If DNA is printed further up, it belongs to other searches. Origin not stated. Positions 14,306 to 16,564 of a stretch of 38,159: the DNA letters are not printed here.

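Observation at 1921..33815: Apparently complete extracellular contractile injection system (eCIS) in one plus-strand array of about 32 kb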

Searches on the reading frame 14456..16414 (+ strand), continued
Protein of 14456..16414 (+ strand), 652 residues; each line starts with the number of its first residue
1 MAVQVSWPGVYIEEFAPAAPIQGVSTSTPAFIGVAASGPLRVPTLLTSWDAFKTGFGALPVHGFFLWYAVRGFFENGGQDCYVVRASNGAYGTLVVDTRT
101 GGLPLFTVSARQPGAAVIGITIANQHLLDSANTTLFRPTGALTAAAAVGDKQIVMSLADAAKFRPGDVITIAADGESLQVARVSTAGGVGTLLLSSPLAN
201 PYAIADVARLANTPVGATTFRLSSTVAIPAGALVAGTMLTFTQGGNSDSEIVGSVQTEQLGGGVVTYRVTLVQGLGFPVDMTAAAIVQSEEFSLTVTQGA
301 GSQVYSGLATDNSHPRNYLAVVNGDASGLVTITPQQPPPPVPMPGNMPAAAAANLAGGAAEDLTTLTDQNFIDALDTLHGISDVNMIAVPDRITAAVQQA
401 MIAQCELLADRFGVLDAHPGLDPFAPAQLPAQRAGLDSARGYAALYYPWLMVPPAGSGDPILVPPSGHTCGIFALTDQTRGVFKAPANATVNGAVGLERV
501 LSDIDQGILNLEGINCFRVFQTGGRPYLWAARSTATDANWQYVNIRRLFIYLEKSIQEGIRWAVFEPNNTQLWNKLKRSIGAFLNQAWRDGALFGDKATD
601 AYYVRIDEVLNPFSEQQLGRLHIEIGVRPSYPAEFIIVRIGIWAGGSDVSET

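Call 13: search_solved_structures(query=window:14456-16414:+, max_evalue=0.001)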
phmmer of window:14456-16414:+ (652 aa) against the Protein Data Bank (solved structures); distinct sequences matched with E-value up to 0.001: 16.
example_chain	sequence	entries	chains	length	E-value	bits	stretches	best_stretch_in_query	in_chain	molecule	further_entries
8bky_A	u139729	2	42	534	1.6e-87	297.5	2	336-648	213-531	Phage tail sheath protein | Phage tail sheath family protein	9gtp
8bl4_V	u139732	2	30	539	9.2e-85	288.3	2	316-648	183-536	Phage tail sheath family protein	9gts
9ezm_A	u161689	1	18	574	2.8e-79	270.2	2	378-641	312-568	Phage tail sheath protein FI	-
6j0b_A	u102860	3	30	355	7.5e-42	146.6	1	438-639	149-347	Pvc2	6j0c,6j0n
9qgl_2A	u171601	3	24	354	1e-40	142.8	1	440-639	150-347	Phage tail sheath family protein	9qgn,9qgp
6rao_C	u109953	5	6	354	9e-39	136.4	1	441-639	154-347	Afp2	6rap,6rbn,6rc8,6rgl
7b5h_AO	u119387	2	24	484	1.7e-38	135.4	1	433-640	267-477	All3325 protein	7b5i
9qgl_3A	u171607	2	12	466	4.3e-38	134.1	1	462-640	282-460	Phage tail sheath family protein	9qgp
6rao_D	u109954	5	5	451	1.4e-37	132.5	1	459-639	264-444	Afp3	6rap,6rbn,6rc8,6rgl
6j0n_t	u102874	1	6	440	2.7e-34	121.6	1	461-639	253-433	Pvc3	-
7adz_2A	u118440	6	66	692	3.9e-31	111.1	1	460-640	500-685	Putative phage tail sheath protein FI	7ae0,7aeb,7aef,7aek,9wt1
9r9h_T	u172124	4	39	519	2.7e-30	108.4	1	462-638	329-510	Phage tail sheath family protein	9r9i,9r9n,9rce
9qgl_4A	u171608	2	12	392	2.7e-25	91.9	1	397-639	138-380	Phage tail sheath family protein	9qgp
6rao_E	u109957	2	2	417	2.8e-22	81.9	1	398-640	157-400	Afp4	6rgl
6j0n_V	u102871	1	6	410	8.1e-21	77.1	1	462-639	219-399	Pvc4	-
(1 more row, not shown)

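Call 20: find_encoding_contigs(protein=P0022, flank=10000, max_places=1)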
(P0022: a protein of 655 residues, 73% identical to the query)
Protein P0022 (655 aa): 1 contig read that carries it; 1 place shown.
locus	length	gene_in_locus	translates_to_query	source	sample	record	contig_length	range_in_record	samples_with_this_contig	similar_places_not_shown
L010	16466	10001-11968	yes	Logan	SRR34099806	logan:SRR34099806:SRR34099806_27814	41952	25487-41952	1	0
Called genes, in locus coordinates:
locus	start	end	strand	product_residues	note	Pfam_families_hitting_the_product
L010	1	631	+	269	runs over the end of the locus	PF13338:AbiEi_4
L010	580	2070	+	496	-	PF08843:AbiEii, PF13280:WYL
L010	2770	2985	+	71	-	PF12728:HTH_17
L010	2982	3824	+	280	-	PF14659:Phage_int_SAM_3 (weak)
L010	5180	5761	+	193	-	-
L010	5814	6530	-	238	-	PF13276:HTH_21, PF00665:rve (weak)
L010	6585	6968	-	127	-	PF06627:DUF1153, PF01527:HTH_Tnp_1, PF13518:HTH_28 (weak)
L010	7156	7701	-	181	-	-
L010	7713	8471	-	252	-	PF03704:BTAD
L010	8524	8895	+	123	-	-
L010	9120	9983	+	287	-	PF14065:Pvc16_N, PF13620:CarboxypepD_reg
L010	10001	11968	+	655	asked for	PF04984:Phage_sheath_1, PF17482:Phage_sheath_1C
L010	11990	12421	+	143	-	PF06841:Phage_T4_gp19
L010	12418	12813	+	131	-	-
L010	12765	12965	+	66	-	PF20546:DUF6760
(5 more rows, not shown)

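Call 21: find_encoding_contigs(protein=P0059, flank=10000, max_places=1)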
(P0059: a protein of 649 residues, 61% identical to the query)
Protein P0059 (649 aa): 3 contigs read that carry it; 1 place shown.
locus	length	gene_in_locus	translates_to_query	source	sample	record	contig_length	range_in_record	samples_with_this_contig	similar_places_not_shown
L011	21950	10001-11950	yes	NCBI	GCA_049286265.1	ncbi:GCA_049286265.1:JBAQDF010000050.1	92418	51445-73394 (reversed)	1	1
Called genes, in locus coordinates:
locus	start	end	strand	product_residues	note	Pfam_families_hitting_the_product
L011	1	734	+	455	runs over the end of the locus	PF00083:Sugar_tr, PF07690:MFS_1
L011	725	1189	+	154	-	PF00436:SSB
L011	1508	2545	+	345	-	PF00158:Sigma54_activat, PF14532:Sigma54_activ_2, PF07728:AAA_5 (weak), PF25601:AAA_lid_14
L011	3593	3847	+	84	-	-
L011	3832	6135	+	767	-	PF22977:WHD, PF00004:AAA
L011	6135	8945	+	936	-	-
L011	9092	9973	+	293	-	PF14065:Pvc16_N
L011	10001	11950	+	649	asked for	PF04984:Phage_sheath_1, PF17482:Phage_sheath_1C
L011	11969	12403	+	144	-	PF06841:Phage_T4_gp19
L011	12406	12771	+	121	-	-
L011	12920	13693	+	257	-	-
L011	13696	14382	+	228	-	PF19266:CIS_tube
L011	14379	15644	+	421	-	-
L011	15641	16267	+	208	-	PF04717:Phage_base_V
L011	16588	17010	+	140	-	PF04965:GPW_gp25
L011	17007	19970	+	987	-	-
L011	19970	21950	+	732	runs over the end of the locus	-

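Call 22: find_encoding_contigs(protein=P0117, flank=10000, max_places=1)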
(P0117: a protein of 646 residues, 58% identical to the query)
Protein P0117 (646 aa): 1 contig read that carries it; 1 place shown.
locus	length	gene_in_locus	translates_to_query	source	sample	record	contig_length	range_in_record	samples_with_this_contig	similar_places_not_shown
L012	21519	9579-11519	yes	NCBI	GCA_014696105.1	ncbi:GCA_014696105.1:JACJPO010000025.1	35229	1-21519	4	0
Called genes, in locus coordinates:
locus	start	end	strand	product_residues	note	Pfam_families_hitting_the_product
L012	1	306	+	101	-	?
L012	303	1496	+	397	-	PF00535:Glycos_transf_2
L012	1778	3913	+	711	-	PF22977:WHD, PF00004:AAA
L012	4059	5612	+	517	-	PF13699:eCIS_core, PF00691:OmpA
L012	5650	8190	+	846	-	PF13699:eCIS_core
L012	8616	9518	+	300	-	PF14065:Pvc16_N, PF13620:CarboxypepD_reg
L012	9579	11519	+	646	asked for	PF04984:Phage_sheath_1, PF17482:Phage_sheath_1C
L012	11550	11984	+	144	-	PF06841:Phage_T4_gp19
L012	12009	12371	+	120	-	-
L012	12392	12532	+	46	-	PF20546:DUF6760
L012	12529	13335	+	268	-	-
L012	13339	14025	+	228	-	PF19266:CIS_tube, PF01476:LysM (weak)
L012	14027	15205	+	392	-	-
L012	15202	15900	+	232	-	PF04717:Phage_base_V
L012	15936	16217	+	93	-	PF05488:PAAR_motif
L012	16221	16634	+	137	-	PF04965:GPW_gp25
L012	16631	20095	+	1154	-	-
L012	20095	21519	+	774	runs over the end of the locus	-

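Call 77: list_cluster_members(proteins=[P0019, P0052, P0060, P0073, P0108])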
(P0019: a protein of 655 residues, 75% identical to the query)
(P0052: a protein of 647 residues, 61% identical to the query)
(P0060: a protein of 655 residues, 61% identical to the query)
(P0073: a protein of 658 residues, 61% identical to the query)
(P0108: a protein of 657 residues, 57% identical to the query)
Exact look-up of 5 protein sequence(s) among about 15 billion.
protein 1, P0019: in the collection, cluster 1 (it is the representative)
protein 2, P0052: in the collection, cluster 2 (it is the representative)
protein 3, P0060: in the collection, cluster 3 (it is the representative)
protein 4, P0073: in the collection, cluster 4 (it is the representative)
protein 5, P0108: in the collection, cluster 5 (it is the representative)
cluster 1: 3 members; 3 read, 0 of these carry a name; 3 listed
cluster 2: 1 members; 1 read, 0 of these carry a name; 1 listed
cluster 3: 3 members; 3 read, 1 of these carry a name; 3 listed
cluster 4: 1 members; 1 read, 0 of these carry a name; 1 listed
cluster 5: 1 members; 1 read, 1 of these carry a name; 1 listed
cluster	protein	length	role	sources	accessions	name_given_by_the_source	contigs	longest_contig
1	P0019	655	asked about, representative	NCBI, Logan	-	-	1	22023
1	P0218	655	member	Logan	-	-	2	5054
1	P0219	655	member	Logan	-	-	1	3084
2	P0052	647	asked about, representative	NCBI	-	-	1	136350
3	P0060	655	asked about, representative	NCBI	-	-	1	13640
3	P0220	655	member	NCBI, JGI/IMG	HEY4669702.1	MAG TPA: phage tail sheath subtilisin-like domain-containing protein [Tepidiformaceae ...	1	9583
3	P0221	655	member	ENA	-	-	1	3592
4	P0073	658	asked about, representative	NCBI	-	-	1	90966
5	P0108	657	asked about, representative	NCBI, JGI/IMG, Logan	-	phage tail sheath protein FI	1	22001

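Call 87: search_dna_similar(query=window:14456-16414:+, collection=phages, mode=protein, max_rows=8)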
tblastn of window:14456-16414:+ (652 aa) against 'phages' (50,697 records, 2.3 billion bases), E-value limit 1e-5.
Records with a match: 150; places in all: 153; records where one place covers at least 80% of the query: 0.
Best place of each record, by identity: <60% 150.
By first word of the organism name: Erwinia 41; Pseudomonas 19; Xanthomonas 11; Wolbachia 8; Streptomyces 6; Escherichia 6; Vibrio 5; Rhizobium 5; Cyanophage 5; Bacillus 4; and 25 more.
By host as written in the record: Erwinia amylovora 36; Pseudomonas putida KT2440 and Paw85 9; - 8; Xanthomonas campestris pv. campestris GBBC 1419 8; Flavobacterium sp. LMO8 4; Parasynechococcus marenigrum WH 8102 3; Escherichia coli 3; Bacillus cereus 2; and 57 more.
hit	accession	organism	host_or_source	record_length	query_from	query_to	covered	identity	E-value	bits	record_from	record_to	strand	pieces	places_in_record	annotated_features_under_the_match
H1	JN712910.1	Bacillus phage BCD7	Bacillus cereus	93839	8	639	53%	34.6%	6e-32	211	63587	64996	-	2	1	putative tail sheath protein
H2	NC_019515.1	Bacillus phage BCD7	Bacillus cereus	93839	8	639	53%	34.6%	6e-32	211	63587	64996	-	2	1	putative tail sheath protein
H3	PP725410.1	Streptomyces phage GiJojo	Streptomyces mirabilis NRRL B-2400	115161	8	640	50%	35.4%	7e-24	176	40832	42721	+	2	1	80: tail sheath protein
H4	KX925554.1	Streptomyces phage BRock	Streptomyces sp. 5a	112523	8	640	53%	33.4%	8e-23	167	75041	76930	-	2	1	tail sheath protein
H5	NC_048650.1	Streptomyces phage BRock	Streptomyces sp. 5a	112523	8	640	53%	33.4%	8e-23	167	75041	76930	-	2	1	tail sheath protein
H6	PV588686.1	Streptomyces phage pSt2308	Streptomyces turgidiscabies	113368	8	640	50%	35.1%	7e-24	177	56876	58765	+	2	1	tail sheath protein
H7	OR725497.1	Streptomyces phage LuckySocke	Streptomyces lividans JI 1326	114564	8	640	43%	37.0%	4e-23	175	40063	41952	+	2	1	88: tail sheath protein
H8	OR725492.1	Streptomyces phage Alone3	Streptomyces lividans JI 1326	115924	8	640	43%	37.0%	4e-23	175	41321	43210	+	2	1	90: tail sheath protein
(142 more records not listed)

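Call 88: search_dna_similar(query=window:14456-16414:+, collection=plasmids, mode=protein, max_rows=10)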
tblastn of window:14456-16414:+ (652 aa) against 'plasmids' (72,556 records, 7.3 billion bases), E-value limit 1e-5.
Records with a match: 138; places in all: 239; records where one place covers at least 80% of the query: 5.
Best place of each record, by identity: <60% 138.
By first word of the organism name: Streptomyces 33; Serratia 33; Deinococcus 6; Paracoccus 5; Chromobacterium 4; Ensifer 4; Enterobacter 4; Cereibacter 3; Rhodovulum 3; Mycetohabitans 3; and 33 more.
By predicted mobility (MOB-suite, as given by PLSDB): non-mobilizable 80; conjugative 43; mobilizable 15.
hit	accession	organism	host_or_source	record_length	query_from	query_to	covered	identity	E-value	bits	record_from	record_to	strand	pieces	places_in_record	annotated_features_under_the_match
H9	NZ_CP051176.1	Ralstonia solanacearum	Whole organism,tomato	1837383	1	652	100%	55.8%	0e+0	668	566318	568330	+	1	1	none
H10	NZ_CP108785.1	Embleya sp. NBC_00888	-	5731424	1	651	100%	41.4%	2e-123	410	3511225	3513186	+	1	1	none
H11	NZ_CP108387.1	Streptomyces sp. NBC_01324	-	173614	8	640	80%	38.4%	4e-64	320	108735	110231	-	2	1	phage tail sheath family protein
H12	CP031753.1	Cereibacter sphaeroides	cell culture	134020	8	640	97%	31.3%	2e-52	269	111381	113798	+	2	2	phage tail sheath protein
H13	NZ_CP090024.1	Cereibacter azotoformans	cell culture,Aquaculture sediment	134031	8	640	97%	31.3%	2e-52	269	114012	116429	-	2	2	phage tail sheath C-terminal domain-containing protein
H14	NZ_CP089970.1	Cereibacter azotoformans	Owen's River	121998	8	640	97%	31.2%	3e-53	271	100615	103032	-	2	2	phage tail sheath C-terminal domain-containing protein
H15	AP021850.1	Deinococcus grandis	-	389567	8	646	66%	40.2%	1e-70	327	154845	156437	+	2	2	tail protein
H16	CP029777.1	Deinococcus actinosclerus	mixed culture,wastewater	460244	8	646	66%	40.0%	2e-70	327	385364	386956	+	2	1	phage tail protein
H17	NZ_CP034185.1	Deinococcus psychrotolerans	whole organism,R2A medium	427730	8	646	66%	39.8%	6e-71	328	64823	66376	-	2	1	phage tail sheath subtilisin-like domain-containing protein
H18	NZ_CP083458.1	Deinococcus taeanensis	whole organism,coastal dune soil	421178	8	646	66%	39.3%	1e-69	325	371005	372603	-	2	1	phage tail sheath subtilisin-like domain-containing protein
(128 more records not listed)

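Call 89: get_annotated_region(hit=H9, flank=20000)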
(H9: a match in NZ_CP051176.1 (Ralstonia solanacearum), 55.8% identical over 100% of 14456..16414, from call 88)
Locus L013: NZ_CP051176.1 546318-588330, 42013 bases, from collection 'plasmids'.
description: Ralstonia solanacearum strain Rs5 plasmid pUW576mp, complete sequence
organism: Ralstonia solanacearum (NCBI taxid 305)
taxonomy: Bacteria; Pseudomonadota; Betaproteobacteria; Burkholderiales; Burkholderiaceae; Ralstonia; Ralstonia solanacearum
host: -; source: Whole organism,tomato; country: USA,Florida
typing (MOB-suite, as given by PLSDB): mobilizable; relaxase MOBP,MOBP
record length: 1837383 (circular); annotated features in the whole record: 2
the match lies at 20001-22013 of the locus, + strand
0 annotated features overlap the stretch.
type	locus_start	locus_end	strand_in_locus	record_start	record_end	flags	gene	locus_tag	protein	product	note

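Call 109: search_protein_families(library=pfam, proteins=[L013:15597-18833:+, L011:6135-8945:+, L012:4059-5612:+, L012:5650-8190:+, L007:4755-9023:+], max_evalue=0.01)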
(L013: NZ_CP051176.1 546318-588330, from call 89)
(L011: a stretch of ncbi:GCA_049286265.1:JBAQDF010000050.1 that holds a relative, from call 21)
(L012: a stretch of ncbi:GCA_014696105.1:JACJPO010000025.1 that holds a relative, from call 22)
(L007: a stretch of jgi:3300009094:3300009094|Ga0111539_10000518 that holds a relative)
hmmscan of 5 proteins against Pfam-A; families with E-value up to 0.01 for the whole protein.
L013:15597-18833:+ (1078 aa): 1 family
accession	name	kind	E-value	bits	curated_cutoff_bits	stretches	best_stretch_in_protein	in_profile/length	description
PF13699.11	eCIS_core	-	7.3e-29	100.2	22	1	75-152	1-78/79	eCIS core domain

L011:6135-8945:+ (936 aa): 0 families

L012:4059-5612:+ (517 aa): 2 families
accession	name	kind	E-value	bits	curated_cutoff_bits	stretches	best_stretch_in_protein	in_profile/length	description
PF13699.11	eCIS_core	-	7.9e-33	112.9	22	1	72-148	1-77/79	eCIS core domain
PF00691.25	OmpA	-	3.1e-17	63.1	27.2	1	216-308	2-92/98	OmpA family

L012:5650-8190:+ (846 aa): 2 families
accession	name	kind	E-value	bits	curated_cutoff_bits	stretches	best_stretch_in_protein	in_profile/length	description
PF13699.11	eCIS_core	-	2.2e-30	105.1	22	1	78-155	1-78/79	eCIS core domain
PF01850.27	PIN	-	0.001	20.1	23.6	0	207-267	1-59/120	PIN domain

L007:4755-9023:+ (1422 aa): 0 families
